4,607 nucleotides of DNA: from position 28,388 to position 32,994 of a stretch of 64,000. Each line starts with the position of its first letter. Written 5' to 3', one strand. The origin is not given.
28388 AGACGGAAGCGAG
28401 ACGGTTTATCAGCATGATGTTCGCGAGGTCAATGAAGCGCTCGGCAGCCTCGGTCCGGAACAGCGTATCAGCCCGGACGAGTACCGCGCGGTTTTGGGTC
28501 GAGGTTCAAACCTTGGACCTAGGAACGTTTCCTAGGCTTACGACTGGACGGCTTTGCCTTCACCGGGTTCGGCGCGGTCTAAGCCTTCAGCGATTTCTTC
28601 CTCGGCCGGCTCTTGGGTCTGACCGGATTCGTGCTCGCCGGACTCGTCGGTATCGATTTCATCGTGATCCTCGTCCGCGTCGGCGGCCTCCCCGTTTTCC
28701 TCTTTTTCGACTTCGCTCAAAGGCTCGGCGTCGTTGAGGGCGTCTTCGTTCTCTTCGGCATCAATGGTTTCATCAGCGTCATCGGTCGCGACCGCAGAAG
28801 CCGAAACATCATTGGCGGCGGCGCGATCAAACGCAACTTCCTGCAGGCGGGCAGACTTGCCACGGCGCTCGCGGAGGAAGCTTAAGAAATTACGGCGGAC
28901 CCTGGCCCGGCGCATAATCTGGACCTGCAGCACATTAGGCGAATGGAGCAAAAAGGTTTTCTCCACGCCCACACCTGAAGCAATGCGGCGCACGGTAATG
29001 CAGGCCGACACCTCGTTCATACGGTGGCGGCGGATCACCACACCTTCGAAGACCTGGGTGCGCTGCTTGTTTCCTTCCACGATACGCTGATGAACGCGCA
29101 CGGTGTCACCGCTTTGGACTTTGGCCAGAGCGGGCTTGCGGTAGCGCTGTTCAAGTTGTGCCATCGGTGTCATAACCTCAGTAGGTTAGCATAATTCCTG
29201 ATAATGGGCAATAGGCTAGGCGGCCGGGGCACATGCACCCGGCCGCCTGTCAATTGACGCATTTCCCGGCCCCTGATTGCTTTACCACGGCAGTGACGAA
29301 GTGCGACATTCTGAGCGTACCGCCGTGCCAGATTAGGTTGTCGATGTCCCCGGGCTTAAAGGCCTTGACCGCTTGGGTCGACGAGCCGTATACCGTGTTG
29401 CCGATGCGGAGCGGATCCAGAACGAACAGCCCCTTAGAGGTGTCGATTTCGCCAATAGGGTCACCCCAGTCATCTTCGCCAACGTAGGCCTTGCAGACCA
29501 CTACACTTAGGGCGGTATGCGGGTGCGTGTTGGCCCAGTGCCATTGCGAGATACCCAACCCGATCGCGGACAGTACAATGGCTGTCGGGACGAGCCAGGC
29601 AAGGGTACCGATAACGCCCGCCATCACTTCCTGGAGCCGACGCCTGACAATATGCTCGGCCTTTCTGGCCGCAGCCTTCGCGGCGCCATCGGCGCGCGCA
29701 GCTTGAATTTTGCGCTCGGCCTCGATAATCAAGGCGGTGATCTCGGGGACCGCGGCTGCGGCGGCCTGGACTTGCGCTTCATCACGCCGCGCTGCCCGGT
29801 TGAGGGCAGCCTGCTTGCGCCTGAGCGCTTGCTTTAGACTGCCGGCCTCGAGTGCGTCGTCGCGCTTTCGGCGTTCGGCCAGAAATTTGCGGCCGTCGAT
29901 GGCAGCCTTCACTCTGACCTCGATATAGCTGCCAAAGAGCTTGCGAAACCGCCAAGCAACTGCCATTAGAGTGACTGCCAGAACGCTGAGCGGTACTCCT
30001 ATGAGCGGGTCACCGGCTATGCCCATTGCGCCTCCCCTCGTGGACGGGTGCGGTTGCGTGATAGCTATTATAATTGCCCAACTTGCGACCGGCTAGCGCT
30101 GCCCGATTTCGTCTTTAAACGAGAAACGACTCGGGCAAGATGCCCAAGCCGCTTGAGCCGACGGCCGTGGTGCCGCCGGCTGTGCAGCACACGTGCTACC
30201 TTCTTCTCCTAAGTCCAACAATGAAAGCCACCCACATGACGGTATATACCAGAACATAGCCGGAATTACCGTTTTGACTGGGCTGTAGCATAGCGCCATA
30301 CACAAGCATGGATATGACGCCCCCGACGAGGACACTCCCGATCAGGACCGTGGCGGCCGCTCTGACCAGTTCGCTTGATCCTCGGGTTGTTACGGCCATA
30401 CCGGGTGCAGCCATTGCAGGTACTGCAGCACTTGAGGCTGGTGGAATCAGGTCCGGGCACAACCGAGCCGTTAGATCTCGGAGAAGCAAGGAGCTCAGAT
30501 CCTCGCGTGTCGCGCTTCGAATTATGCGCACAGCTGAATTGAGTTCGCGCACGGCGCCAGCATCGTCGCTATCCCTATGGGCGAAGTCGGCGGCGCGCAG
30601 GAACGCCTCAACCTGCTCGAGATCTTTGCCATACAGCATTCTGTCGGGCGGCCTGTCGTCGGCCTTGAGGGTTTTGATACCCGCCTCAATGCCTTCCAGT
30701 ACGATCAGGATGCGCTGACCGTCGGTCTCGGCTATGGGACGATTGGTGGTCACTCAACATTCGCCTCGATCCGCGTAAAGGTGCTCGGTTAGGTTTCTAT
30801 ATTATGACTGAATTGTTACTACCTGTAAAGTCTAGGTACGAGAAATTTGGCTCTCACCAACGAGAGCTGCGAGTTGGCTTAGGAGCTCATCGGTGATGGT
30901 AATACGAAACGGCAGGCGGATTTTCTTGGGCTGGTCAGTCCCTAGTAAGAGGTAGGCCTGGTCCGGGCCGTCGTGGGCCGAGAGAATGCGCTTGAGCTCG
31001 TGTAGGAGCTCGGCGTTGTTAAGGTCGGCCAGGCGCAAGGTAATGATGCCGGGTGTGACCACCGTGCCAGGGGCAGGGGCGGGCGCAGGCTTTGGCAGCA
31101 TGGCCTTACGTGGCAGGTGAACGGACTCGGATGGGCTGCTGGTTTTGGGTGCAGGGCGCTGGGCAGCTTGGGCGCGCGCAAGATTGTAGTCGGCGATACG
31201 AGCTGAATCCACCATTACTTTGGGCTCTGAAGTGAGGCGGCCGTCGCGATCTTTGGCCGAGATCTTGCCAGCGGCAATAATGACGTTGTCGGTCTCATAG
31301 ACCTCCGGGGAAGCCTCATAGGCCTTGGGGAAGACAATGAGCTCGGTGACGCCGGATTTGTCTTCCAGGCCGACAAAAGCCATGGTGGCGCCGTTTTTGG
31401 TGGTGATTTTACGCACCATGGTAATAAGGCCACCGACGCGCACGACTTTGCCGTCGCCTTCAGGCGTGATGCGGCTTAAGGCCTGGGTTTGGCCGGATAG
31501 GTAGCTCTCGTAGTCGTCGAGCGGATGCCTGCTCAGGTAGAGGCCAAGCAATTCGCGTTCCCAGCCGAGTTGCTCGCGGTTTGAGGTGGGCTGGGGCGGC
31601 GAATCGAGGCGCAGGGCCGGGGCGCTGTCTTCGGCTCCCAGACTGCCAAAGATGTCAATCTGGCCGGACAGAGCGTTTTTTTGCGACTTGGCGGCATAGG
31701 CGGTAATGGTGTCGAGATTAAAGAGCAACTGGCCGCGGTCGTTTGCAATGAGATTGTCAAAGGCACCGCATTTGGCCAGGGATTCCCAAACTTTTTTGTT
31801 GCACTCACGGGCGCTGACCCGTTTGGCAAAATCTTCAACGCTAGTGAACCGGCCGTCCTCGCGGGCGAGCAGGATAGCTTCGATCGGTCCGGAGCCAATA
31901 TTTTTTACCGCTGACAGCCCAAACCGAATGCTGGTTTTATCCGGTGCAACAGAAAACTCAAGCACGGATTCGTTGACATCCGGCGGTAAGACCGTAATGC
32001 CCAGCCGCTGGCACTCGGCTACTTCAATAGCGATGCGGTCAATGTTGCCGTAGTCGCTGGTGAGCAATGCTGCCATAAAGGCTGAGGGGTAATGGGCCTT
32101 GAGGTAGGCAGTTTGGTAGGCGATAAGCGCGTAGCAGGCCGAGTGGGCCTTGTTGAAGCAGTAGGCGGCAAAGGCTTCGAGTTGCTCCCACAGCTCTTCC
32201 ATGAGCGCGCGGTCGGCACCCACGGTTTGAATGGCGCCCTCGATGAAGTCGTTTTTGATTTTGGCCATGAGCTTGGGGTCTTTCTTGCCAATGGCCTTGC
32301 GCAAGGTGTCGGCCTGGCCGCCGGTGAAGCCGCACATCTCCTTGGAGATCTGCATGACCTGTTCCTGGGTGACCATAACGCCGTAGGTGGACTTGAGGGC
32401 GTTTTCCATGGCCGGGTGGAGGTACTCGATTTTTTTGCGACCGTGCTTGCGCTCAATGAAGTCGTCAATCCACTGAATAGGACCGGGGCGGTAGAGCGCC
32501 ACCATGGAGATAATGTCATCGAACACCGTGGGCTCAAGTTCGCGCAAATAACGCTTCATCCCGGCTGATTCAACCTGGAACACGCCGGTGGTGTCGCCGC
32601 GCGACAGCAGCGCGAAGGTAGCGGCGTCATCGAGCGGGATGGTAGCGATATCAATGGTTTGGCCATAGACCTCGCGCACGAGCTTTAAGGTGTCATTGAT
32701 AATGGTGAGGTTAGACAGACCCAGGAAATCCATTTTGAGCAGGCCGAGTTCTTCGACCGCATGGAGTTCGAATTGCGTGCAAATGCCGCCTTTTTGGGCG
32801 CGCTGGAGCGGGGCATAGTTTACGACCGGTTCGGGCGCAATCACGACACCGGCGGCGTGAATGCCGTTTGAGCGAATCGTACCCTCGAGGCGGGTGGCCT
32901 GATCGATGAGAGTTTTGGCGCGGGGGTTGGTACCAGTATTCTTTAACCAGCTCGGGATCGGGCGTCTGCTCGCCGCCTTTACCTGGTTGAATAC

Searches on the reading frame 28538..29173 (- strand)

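Call 47: search_protein_families(library=pfam, proteins=[window:28538-29173:-], max_evalue=0.001)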
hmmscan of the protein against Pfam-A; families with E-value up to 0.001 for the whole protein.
window:28538-29173:- (211 aa): 1 family
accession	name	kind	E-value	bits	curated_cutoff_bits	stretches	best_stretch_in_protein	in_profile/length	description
PF01245.26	Ribosomal_L19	-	2.1e-34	118.2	22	1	5-112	4-110/111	Ribosomal protein L19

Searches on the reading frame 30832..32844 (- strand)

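Call 14: search_protein_families(library=ncbifam, proteins=[window:30832-32844:-], max_evalue=1)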
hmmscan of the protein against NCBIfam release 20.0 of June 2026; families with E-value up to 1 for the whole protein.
window:30832-32844:- (670 aa): 14 families
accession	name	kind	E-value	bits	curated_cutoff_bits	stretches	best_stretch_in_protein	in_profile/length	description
NF004226.0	PRK05673.1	equivalog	1.7e-190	635.5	1002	1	2-667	519-1143/1146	DNA polymerase III subunit alpha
NF005298.0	PRK06826.1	equivalog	1.9e-179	598.8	1260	1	2-667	514-1148/1151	DNA polymerase III subunit alpha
TIGR00594.1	polc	superfamily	7.1e-175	583.8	434.35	1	2-505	516-1022/1022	DNA polymerase III subunit alpha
NF005617.0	PRK07374.1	equivalog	4.5e-158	528.2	1653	1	2-561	530-1096/1170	DNA polymerase III subunit alpha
NF005377.0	PRK06920.1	equivalog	8.2e-137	457.7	1806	1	2-534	499-1012/1108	DNA polymerase III subunit alpha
NF005582.0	PRK07279.1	equivalog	2.8e-105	353.4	1279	1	5-537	457-954/1033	DNA polymerase III subunit alpha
NF005516.0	PRK07135.1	equivalog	2.5e-95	320.5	1084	1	2-516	449-948/974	DNA polymerase III DnaE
NF004550.0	PRK05898.1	equivalog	3.2e-95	320.2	1182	1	7-386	452-829/971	DNA polymerase III subunit alpha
NF004225.0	PRK05672.1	subfamily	3.1e-92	310.3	939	1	2-533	505-1020/1047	error-prone DNA polymerase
NF005616.0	PRK07373.1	equivalog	4.2e-82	276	646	1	225-562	33-377/449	DNA polymerase III subunit alpha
NF007079.0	PRK09532.1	equivalog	1.1e-63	215.7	1525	1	2-232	528-778/876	DNA polymerase III subunit alpha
NF001688.0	PRK00448.1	equivalog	7.8e-15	53.5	873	3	276-371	1350-1441/1445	PolC-type DNA polymerase III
TIGR01405.1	polC_Gram_pos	equivalog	4.7e-14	51.1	1043.45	3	227-269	1034-1076/1211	DNA polymerase III subunit alpha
NF003483.0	PRK05159.1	equivalog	0.083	11.7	353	1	453-533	5-83/438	aspartate--tRNA(Asn) ligase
